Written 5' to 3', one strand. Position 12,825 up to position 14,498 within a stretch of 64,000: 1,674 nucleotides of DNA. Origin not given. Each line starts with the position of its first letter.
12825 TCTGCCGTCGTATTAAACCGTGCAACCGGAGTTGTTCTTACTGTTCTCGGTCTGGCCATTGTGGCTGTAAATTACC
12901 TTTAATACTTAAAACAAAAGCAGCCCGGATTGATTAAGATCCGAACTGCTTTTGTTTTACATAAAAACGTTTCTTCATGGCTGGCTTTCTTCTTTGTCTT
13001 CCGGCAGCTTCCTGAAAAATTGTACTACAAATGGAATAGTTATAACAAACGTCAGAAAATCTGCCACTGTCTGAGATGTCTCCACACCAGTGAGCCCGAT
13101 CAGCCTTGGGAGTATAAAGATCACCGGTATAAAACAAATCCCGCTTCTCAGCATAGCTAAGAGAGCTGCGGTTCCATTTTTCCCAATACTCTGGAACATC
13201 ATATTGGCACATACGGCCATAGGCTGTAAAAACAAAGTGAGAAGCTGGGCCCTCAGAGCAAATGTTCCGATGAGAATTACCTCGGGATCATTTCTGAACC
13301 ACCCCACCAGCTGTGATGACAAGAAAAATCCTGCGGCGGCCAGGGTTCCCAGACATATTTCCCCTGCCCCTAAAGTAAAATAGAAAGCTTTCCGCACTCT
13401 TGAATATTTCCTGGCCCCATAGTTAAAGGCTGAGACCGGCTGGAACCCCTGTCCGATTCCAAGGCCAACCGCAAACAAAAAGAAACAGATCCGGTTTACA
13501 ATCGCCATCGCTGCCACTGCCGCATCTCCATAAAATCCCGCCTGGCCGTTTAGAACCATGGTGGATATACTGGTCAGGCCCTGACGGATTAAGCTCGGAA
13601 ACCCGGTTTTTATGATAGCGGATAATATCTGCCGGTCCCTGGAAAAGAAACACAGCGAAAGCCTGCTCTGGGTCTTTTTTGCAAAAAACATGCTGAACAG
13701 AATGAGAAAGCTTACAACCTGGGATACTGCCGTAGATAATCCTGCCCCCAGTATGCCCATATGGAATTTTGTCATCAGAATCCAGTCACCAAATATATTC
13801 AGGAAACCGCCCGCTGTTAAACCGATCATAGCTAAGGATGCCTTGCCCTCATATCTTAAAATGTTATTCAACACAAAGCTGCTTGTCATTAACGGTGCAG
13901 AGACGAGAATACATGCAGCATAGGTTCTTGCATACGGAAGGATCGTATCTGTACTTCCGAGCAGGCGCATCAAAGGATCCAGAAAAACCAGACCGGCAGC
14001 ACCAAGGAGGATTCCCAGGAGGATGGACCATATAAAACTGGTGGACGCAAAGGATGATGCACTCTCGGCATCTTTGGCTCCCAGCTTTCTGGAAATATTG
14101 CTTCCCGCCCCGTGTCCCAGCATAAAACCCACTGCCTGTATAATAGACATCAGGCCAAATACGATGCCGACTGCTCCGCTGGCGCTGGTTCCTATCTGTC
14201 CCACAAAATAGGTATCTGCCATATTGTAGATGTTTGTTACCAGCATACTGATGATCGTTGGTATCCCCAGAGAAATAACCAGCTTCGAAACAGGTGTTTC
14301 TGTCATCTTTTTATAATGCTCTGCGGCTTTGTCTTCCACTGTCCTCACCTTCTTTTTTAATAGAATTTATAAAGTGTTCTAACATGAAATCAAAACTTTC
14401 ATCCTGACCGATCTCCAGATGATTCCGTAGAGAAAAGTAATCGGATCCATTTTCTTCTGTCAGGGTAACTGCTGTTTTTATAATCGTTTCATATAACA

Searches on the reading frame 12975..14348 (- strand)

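Call 85: search_protein_families(library=pfam, proteins=[window:12975-14348:-], max_evalue=1e-8)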
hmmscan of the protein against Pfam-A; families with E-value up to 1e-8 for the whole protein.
window:12975-14348:- (457 aa): 1 family
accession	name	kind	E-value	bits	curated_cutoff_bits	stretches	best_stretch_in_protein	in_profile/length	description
PF01554.23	MatE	-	2e-47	161.3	24.9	2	30-190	1-161/161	MatE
